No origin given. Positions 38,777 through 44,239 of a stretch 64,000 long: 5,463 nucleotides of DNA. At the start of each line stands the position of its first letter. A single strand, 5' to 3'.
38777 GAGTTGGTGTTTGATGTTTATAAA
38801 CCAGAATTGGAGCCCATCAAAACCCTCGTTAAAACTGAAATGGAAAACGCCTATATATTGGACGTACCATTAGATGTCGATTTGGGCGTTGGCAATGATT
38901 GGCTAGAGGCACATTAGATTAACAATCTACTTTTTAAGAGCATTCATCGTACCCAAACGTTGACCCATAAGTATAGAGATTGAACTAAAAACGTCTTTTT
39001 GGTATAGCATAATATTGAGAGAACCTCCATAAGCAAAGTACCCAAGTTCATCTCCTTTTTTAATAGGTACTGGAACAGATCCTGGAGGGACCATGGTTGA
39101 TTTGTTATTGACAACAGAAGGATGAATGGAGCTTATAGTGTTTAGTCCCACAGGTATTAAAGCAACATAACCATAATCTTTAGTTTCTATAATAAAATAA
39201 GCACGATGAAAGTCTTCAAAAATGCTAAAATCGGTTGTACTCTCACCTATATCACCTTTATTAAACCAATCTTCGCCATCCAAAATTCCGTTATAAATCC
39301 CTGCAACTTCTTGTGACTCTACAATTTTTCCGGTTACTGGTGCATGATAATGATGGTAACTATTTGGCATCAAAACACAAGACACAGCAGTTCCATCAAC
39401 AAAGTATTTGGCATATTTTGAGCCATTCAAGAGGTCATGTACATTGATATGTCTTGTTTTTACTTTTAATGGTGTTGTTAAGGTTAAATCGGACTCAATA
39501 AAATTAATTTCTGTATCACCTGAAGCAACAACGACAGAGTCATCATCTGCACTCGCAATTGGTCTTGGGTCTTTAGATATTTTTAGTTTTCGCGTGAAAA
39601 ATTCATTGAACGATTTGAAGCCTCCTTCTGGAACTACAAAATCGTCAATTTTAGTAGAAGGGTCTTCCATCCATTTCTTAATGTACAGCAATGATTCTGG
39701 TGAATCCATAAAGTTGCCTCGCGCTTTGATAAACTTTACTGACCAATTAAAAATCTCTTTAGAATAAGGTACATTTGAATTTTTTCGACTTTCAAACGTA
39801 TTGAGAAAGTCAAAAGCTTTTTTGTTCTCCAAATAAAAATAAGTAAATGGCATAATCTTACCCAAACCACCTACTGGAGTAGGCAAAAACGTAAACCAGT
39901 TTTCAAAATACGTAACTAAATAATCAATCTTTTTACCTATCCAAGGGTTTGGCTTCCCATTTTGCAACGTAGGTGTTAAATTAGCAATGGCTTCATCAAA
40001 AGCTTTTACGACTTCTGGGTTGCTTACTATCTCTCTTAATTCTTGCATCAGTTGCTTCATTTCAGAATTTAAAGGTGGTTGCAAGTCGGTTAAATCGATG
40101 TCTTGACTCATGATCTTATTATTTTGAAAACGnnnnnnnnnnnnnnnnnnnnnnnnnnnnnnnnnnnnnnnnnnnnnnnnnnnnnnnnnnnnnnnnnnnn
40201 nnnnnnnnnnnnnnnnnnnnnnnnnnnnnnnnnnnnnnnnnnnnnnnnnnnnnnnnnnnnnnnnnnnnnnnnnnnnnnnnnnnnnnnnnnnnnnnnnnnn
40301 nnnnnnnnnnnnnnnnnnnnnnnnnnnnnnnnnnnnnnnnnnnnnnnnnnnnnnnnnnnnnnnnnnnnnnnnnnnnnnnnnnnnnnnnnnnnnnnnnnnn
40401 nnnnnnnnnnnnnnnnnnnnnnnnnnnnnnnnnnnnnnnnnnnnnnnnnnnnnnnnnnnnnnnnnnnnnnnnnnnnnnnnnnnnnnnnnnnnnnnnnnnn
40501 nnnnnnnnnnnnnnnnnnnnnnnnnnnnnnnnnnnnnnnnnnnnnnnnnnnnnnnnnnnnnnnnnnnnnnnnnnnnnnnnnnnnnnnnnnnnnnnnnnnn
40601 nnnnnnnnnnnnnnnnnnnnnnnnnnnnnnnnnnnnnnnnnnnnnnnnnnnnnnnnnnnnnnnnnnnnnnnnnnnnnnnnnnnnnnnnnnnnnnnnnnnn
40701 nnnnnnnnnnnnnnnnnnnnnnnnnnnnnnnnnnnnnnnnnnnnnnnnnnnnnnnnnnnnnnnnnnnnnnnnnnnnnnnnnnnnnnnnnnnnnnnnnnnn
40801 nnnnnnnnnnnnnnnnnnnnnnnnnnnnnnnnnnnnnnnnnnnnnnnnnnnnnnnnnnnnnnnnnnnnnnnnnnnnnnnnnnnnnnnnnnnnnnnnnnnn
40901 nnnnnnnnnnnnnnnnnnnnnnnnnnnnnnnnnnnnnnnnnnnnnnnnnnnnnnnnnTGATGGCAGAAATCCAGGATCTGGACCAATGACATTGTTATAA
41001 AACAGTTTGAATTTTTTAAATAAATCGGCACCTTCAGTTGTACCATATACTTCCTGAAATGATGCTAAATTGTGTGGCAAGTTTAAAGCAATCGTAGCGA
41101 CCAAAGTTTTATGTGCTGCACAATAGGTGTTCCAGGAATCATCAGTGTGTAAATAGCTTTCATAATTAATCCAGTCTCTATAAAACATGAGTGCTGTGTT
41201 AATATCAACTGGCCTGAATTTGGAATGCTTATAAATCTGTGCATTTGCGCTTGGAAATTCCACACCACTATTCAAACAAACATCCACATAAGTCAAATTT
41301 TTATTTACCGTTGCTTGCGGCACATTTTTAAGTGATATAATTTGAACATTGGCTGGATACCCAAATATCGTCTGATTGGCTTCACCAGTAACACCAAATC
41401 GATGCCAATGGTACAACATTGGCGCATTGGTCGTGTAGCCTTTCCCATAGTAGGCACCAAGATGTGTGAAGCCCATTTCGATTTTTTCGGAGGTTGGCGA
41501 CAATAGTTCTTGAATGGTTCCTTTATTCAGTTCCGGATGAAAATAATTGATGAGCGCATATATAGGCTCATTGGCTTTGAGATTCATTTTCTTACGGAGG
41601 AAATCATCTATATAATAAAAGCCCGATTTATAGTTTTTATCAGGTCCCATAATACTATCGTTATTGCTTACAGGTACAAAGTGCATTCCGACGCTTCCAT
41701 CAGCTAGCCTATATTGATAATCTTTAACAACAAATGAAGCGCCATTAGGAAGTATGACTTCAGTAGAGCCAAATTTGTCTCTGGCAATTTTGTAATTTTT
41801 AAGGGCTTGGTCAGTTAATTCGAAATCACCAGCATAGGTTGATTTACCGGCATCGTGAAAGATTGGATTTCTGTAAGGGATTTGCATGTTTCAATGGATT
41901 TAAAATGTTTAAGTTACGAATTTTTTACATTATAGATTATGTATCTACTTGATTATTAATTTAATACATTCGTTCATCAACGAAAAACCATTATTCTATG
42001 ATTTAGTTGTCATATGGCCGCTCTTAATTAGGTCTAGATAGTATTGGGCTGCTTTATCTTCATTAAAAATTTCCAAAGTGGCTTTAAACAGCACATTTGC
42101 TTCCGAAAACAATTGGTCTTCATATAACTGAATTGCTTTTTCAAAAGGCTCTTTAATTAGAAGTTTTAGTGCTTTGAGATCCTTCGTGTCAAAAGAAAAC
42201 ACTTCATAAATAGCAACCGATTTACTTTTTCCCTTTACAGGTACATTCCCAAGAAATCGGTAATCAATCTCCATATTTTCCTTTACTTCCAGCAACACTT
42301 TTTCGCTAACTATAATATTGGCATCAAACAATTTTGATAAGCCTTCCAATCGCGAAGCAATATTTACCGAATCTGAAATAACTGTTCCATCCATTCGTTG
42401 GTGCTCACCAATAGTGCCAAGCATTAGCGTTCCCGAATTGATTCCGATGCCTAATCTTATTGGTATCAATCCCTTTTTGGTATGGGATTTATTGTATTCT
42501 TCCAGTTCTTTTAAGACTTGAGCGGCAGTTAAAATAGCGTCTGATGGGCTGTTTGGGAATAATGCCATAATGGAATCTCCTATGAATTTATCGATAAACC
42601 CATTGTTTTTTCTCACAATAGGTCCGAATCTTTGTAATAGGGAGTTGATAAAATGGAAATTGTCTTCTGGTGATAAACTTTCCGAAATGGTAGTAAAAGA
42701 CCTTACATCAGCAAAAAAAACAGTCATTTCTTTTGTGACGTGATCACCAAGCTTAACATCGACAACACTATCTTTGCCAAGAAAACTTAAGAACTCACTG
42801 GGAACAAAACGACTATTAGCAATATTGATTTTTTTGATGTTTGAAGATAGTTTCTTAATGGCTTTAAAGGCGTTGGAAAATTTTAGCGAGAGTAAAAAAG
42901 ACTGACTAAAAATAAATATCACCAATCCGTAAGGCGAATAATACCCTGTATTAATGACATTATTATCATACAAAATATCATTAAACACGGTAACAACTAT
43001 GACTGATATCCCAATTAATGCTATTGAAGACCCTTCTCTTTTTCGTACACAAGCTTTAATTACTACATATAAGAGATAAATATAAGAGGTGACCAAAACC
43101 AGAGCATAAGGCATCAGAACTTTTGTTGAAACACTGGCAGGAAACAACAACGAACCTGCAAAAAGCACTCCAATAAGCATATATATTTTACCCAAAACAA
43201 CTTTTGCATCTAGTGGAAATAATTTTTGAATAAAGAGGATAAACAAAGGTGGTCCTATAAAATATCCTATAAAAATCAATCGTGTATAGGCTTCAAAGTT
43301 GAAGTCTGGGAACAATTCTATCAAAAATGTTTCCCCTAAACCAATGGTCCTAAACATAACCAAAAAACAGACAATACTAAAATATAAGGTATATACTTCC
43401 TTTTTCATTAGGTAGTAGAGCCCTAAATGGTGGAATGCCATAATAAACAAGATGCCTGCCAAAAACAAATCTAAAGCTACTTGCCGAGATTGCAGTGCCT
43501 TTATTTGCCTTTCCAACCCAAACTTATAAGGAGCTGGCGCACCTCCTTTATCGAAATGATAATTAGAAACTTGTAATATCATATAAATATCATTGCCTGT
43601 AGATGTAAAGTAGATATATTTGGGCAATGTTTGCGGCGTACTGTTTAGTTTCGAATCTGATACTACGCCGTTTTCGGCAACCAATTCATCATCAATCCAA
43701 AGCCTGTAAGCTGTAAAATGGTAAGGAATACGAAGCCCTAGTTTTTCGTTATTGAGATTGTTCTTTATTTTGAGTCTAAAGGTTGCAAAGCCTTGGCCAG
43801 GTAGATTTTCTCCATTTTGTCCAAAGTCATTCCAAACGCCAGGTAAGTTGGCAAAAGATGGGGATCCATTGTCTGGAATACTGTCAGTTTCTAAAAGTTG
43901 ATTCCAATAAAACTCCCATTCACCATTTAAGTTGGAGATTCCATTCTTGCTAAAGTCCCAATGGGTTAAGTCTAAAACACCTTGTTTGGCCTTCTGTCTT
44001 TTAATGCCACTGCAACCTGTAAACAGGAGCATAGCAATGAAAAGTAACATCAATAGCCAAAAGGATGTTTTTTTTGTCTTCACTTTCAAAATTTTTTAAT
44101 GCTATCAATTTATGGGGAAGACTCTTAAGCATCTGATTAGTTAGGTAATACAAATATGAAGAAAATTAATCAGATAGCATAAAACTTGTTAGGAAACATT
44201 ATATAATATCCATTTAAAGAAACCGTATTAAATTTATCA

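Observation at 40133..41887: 584-aa cytoplasmic protein with no recognisable family, apparently co-transcribed with a pyruvoyl decarboxylase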

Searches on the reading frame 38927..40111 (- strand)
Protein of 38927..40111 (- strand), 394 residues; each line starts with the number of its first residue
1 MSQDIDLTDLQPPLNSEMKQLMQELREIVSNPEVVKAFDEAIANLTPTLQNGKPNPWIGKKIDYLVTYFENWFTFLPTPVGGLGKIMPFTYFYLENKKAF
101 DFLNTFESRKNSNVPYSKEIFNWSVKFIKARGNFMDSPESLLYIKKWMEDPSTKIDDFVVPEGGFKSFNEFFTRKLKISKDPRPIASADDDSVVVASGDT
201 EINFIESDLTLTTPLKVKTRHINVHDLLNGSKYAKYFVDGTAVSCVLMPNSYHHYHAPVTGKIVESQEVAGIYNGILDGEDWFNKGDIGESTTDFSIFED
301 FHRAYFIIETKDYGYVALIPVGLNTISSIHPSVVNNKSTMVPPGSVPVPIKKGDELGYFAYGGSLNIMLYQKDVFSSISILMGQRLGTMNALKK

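Call 3: search_protein_families(library=pfam, proteins=[window:38927-40111:-], max_evalue=1)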
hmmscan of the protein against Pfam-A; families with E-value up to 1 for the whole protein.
window:38927-40111:- (394 aa): 1 family
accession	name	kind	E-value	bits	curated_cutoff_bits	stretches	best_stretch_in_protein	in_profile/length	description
PF02666.20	PS_Dcarbxylase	-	4.9e-32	111.6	22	1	168-386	1-196/198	Phosphatidylserine decarboxylase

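Call 4: search_protein_families(library=ncbifam, proteins=[window:38927-40111:-], max_evalue=1)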
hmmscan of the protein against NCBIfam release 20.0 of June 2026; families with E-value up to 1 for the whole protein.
window:38927-40111:- (394 aa): 5 families
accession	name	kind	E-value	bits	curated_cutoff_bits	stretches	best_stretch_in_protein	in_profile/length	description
NF001941.0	PRK00723.1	equivalog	8.7e-31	107.3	371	1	126-374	44-266/297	phosphatidylserine decarboxylase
NF002853.0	PRK03140.1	equivalog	1.6e-18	67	307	1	133-388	24-257/262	phosphatidylserine decarboxylase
TIGR00163.1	PS_decarb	equivalog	3.2e-18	65.7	111.75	1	165-376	12-222/243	archaetidylserine decarboxylase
NF003038.0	PRK03934.1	equivalog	6.9e-15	54.6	285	2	164-272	47-149/267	phosphatidylserine decarboxylase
NF003685.0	PRK05305.2-5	equivalog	0.053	12.8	183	1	188-274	50-103/198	phosphatidylserine decarboxylase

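Call 36: search_protein_families(library=padloc, proteins=[window:38927-40111:-], max_evalue=0.01)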
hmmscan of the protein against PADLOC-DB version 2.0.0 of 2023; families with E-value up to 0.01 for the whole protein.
window:38927-40111:- (394 aa): 0 families

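Call 42: search_solved_structures(query=window:38927-40111:-, max_evalue=0.001, show_alignments=2)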
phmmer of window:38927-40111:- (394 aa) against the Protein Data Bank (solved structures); distinct sequences matched with E-value up to 0.001: 5.
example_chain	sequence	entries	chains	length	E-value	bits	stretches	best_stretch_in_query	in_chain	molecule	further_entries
8zia_I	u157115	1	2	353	1.5e-09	40.9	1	157-363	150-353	L-tryptophan decarboxylase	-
8x4q_A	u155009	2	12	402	1.9e-09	40.6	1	159-363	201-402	L-tryptophan decarboxylase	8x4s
9jer_A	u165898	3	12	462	1.1e-06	31.5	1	166-330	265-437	L-tryptophan decarboxylase PsiD-like domain-containing protein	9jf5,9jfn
7cnw_A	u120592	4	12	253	3.3e-06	30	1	163-271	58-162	Phosphatidylserine decarboxylase beta chain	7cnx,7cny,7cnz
6l06_A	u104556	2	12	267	3.5e-06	29.9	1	163-271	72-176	Phosphatidylserine decarboxylase beta chain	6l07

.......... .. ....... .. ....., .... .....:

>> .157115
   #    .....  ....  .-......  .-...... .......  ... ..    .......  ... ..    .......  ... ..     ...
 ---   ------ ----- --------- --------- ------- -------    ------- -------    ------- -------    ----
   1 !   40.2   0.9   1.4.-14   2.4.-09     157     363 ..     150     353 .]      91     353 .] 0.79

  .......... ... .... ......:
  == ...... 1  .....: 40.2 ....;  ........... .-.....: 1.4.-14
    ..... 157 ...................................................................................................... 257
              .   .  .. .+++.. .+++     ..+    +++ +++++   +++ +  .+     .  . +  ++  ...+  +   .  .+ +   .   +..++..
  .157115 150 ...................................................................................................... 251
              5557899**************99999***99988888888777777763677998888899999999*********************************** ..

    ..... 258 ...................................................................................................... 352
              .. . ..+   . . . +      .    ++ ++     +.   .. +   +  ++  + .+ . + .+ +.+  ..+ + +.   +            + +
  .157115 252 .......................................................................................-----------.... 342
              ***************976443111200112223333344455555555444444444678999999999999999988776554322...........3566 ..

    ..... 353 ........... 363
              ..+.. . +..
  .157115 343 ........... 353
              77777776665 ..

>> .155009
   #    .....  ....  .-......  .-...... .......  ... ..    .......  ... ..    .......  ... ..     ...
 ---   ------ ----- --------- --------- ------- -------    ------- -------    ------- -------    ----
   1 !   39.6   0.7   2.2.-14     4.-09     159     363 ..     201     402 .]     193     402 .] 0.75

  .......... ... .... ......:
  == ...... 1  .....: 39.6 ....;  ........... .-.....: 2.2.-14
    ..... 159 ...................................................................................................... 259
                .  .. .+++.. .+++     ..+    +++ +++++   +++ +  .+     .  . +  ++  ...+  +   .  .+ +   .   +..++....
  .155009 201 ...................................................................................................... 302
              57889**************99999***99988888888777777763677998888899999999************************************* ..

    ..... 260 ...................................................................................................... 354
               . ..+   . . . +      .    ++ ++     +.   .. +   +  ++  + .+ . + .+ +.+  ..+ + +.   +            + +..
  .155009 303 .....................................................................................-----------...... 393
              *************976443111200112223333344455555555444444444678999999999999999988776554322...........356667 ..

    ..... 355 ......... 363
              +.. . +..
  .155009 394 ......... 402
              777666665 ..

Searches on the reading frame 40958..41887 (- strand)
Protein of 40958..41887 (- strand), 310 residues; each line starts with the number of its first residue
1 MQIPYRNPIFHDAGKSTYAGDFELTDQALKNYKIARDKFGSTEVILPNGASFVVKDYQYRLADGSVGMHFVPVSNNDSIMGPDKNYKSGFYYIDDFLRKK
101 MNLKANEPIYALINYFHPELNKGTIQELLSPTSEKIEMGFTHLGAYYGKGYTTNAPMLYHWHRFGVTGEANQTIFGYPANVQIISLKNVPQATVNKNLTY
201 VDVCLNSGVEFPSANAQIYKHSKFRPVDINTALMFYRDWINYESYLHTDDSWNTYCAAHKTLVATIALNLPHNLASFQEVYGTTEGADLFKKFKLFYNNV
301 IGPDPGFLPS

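Call 74: predict_structure(alignment_id=A4)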
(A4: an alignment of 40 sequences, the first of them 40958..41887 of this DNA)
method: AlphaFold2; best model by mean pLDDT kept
length: 310 residues; sequences in the alignment: 40
mean_pLDDT: 86.0   pTM: 0.85
mean pLDDT of the five models: 86.0, 85.8, 85.8, 84.4, 84.1
residues with pLDDT >= 90: 165; 70-90: 111; 50-70: 28; < 50: 6
segments of 3 or more residues with pLDDT < 50: 308-310
pLDDT, mean of each block of 10 residues (from residue 1): 70 89 84 85 92 91 92 88 93 96 95 86 88 73 89 82 71 69 95 96 89 70 78 95 90 84 94 96 98 92 55
secondary structure, 60 per line:
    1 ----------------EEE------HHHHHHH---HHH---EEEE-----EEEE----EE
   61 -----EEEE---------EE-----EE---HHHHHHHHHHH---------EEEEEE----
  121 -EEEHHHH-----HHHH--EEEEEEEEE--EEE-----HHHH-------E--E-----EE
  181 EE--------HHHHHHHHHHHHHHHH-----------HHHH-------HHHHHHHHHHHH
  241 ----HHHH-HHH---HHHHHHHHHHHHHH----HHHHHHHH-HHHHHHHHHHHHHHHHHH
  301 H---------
elements in order: E17-19 H26-32 E42-45 E51-54 E66-69 H91-101 E111-116 E122-124 H125-128 H134-137 E140-148 E151-153 H159-162 E179-182 H191-206 H218-221 H229-240 H245-248 H256-269 H274-281 H283-301

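Call 76: fold_search(model_id=the predicted structure, library=pdb)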
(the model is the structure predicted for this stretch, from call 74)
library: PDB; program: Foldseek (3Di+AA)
matches with E <= 10: 150; with E <= 0.001: 0
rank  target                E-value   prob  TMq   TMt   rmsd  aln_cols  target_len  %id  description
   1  2imi_B                1.0e-01  0.09  0.13  0.16  16.6       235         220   15  Structures of an Insect Epsilon-class Glutathione S-transferase from the Malaria Vector Anopheles Gambiae: Evidence fo (released 2007-10-09)
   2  4gsn_A                1.0e-01  0.08  0.12  0.15  17.5       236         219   14  Crystal Structure of GSTe2 ZAN/U variant from Anopheles gambiae (released 2014-03-12)
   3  4gsn_B                2.6e-01  0.06  0.13  0.15  17.2       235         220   14  Crystal Structure of GSTe2 ZAN/U variant from Anopheles gambiae (released 2014-03-12)
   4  3zmk_D                3.1e-01  0.07  0.14  0.17  17.3       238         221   13  Anopheles funestus glutathione-s-transferase epsilon 2 (GSTe2) protein structure from different alelles: A single amin (released 2014-01-22)
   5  2il3_B                3.1e-01  0.06  0.13  0.16  16.4       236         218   13  Structures of an Insect Epsilon-class Glutathione S-transferase from the Malaria Vector Anopheles Gambiae: Evidence fo (released 2007-10-09)
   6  4gsn_D                6.2e-01  0.02  0.09  0.11  17.5       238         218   17  Crystal Structure of GSTe2 ZAN/U variant from Anopheles gambiae (released 2014-03-12)
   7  2imk_B                7.8e-01  0.04  0.13  0.16  16.9       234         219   13  Structures of an Insect Epsilon-class Glutathione S-transferase from the Malaria Vector Anopheles Gambiae: Evidence fo (released 2007-10-09)
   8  6aj4_A                8.8e-01  0.02  0.12  0.13  17.6       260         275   12  Crystal structure of the DHR-2 domain of DOCK7 in complex with Cdc42 (released 2019-03-20)
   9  7wuw_C                9.3e-01  0.03  0.13  0.12  18.6       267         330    9  Crystal structure of AziU3/U2 from Streptomyces sahachiroi (released 2022-09-07)
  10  5ivw_2                1.1e+00  0.10  0.13  0.14  14.2       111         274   14  Human core TFIIH bound to DNA within the PIC (released 2016-05-18)
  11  5n15_A                1.2e+00  0.06  0.12  0.21  14.0       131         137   12  First Bromodomain (BD1) from Candida albicans Bdf1 in the unbound form (released 2017-05-31)
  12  2d11_A                1.2e+00  0.06  0.17  0.18  15.8       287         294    7  Crystal structure of the Radixin FERM domain complexed with the NHERF-2 C-terminal tail peptide (released 2006-07-18)
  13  8xz4_A                1.9e+00  0.04  0.19  0.19  14.8       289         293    9  SARS-CoV-2 S and radixin complex structure (released 2025-10-08)
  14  8xz6_A                1.9e+00  0.04  0.17  0.18  15.5       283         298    7  MERS-CoV S and radixin complex structure (released 2025-10-08)
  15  5n15_D                2.1e+00  0.04  0.12  0.22  13.7       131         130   10  First Bromodomain (BD1) from Candida albicans Bdf1 in the unbound form (released 2017-05-31)
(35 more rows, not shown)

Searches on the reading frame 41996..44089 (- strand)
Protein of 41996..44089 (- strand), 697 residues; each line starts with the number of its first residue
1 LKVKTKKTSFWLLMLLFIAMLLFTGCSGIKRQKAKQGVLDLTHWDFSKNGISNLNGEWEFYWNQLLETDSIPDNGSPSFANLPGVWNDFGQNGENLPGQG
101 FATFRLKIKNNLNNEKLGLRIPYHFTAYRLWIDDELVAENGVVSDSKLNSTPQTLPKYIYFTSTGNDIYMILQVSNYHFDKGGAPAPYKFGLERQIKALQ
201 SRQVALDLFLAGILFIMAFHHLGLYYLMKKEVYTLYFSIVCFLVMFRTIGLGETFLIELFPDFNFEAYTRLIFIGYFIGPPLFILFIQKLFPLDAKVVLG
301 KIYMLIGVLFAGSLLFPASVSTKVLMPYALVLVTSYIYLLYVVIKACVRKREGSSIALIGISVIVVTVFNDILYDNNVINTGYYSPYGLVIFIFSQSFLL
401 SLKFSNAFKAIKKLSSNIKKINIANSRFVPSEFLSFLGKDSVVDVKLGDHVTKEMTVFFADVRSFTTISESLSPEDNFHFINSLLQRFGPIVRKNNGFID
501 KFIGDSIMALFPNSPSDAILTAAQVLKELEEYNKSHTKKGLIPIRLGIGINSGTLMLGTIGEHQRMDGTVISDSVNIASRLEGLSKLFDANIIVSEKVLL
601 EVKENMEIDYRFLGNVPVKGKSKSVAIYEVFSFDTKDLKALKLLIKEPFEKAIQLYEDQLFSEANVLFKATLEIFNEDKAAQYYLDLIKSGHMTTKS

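Call 3: search_protein_families(library=pfam, proteins=[window:41996-44089:-], max_evalue=1)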
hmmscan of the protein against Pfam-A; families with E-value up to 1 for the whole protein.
window:41996-44089:- (697 aa): 2 families
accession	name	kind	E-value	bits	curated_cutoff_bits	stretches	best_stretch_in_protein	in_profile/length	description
PF07695.17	7TMR-DISM_7TM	-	1.1e-22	81.5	29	1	206-401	4-203/205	7TM diverse intracellular signalling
PF00211.25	Guanylate_cyc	-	7.1e-19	68.5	21.9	1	452-624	6-176/183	Adenylate and Guanylate cyclase catalytic domain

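Call 4: search_protein_families(library=ncbifam, proteins=[window:41996-44089:-], max_evalue=1)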
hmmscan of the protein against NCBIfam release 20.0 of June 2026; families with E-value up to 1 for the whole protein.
window:41996-44089:- (697 aa): 0 families

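Call 36: search_protein_families(library=padloc, proteins=[window:41996-44089:-], max_evalue=0.01)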
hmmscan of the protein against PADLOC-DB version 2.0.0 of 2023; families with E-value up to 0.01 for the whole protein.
window:41996-44089:- (697 aa): 9 families
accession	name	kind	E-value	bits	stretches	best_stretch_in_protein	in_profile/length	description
PDLC00734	PycC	-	6.9e-18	62.9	1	449-599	184-341/374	Pycsar cyclase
PDLC02367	PycC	-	1.3e-15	55.5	1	444-607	32-197/226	-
PDLC00766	PycC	-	8.5e-09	33.2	1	444-607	32-200/232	Pycsar cyclase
PDLC02370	PycC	-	4.2e-08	30.9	1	456-586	83-224/340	-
PDLC02369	PycC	-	1.8e-06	25.7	1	451-605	43-194/248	-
PDLC00764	PycC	-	1.7e-05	21.9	1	455-520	95-163/449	Pycsar cyclase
PDLC00765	PycC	-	2.2e-05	21.7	1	447-604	248-414/477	Pycsar cyclase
PDLC00763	PycC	-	0.00014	19.3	1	457-605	56-210/268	Pycsar cyclase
PDLC02368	PycC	-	0.00025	18.8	1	454-605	44-203/234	-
